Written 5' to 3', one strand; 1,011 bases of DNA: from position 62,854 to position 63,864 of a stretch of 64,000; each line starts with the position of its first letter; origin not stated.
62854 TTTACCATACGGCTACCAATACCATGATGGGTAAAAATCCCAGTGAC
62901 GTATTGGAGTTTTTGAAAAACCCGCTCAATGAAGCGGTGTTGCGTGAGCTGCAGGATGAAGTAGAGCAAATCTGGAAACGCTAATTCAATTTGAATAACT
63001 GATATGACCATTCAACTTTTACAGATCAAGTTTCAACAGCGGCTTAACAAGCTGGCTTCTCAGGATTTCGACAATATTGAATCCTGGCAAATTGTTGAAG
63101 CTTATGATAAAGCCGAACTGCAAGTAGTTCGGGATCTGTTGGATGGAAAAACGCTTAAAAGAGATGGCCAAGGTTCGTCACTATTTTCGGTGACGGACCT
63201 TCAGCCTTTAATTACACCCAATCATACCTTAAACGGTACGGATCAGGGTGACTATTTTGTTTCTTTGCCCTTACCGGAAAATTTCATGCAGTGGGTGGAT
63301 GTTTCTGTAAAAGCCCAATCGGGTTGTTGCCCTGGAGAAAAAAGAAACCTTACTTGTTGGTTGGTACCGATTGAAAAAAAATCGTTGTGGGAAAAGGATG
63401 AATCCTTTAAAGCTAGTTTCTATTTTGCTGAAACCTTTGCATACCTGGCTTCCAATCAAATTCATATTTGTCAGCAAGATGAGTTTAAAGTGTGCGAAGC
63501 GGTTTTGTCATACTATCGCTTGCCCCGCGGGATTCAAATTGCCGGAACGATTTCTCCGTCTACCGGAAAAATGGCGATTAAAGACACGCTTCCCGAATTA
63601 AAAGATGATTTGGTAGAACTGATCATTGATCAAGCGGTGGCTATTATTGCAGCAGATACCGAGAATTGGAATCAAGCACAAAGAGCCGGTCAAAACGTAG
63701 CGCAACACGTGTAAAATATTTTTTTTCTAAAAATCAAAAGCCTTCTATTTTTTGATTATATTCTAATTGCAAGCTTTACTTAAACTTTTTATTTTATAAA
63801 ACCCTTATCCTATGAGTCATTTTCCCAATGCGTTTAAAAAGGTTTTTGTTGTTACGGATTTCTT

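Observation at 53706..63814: Conserved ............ block fused to the start codon of late structural genes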

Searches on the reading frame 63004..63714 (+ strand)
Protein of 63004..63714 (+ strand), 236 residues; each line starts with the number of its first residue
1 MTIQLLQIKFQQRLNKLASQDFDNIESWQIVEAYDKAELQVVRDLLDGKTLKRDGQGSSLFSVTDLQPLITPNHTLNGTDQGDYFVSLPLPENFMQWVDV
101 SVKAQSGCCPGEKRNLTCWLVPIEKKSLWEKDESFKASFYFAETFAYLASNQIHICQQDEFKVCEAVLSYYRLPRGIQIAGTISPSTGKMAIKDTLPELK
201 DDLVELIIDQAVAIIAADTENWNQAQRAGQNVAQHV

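Call 9: search_protein_families(library=phrogs, proteins=[window:63004-63714:+])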
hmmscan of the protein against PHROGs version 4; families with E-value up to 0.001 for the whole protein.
window:63004-63714:+ (236 aa): 1 family
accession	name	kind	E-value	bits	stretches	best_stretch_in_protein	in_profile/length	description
phrog_29507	-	head and packaging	2.3e-07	31.6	1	9-219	9-204/219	virion structural protein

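Call 40: find_encoding_contigs(protein=window:63004-63714:+, flank=10000, max_places=6)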
Protein window:63004-63714:+ (236 aa): 3 contigs read that carry it; 3 places shown.
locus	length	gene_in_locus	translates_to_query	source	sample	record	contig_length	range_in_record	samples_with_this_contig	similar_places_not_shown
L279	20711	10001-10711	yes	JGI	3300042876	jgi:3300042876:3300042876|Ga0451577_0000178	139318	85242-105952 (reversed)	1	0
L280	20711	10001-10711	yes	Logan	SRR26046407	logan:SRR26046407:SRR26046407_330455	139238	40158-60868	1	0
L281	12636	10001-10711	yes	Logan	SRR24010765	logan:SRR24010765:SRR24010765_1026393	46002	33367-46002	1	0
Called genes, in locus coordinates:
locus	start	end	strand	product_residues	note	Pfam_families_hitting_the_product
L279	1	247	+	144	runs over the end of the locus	-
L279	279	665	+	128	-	-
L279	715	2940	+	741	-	-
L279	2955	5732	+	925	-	-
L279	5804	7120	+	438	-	-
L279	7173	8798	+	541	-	PF23898:Crass_capsid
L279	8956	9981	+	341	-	-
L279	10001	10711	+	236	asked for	-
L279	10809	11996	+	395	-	-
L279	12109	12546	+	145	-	-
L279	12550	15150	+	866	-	-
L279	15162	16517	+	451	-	-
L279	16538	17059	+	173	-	-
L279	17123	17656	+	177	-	-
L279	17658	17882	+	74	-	-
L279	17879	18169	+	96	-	-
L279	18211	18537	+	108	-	-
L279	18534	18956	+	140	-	-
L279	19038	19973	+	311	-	-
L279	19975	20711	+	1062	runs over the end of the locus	PF12789:PTR (faint)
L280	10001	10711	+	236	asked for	-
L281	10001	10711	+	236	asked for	-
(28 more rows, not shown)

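Call 80: search_protein_families(library=phrogs, proteins=[L279:10809-11993:+, L279:12109-12543:+, L279:12550-15147:+, L279:15162-16514:+, L279:16538-17056:+, L279:17123-17653:+, L279:19038-19970:+, L279:18211-18534:+, L279:18534-18953:+], max_evalue=0.01)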
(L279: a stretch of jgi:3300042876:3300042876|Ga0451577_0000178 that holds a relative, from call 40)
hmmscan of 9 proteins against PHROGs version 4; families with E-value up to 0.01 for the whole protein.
L279:10809-11993:+ (395 aa): 0 families

L279:12109-12543:+ (145 aa): 1 family
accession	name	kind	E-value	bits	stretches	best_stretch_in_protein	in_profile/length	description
phrog_22980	-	unknown function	0.00024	22.3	1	74-114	23-60/80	-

L279:12550-15147:+ (866 aa): 0 families

L279:15162-16514:+ (451 aa): 0 families

L279:16538-17056:+ (173 aa): 0 families

L279:17123-17653:+ (177 aa): 0 families

L279:19038-19970:+ (311 aa): 0 families

L279:18211-18534:+ (108 aa): 0 families

L279:18534-18953:+ (140 aa): 0 families

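Call 81: search_solved_structures(query=L279:10809-11993:+, max_evalue=1)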
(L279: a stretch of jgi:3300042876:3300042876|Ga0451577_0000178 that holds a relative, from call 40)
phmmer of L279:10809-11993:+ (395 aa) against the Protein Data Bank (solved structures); distinct sequences matched with E-value up to 1: 0.

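Call 82: search_solved_structures(query=L279:16538-17056:+, max_evalue=1)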
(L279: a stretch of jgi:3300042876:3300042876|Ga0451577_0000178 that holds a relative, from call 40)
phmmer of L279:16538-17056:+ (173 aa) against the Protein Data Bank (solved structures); distinct sequences matched with E-value up to 1: 0.

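Call 83: search_solved_structures(query=L279:19038-19970:+, max_evalue=1)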
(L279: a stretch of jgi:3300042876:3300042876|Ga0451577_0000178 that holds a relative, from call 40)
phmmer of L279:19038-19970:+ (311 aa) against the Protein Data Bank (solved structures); distinct sequences matched with E-value up to 1: 2.
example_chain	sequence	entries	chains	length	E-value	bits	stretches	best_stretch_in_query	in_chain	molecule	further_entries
5e51_A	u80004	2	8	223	1.7e-05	27.6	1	159-276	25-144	L,D-transpeptidase 1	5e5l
4jmn_A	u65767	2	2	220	1.9e-05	27.5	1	159-276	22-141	Probable L,D-transpeptidase LdtA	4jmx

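Call 97: search_protein_families(library=pfam, proteins=[L279:10809-11993:+], max_evalue=0.01)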
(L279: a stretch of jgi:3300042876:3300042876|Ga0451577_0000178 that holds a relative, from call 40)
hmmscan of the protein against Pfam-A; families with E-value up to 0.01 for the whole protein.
L279:10809-11993:+ (395 aa): 0 families
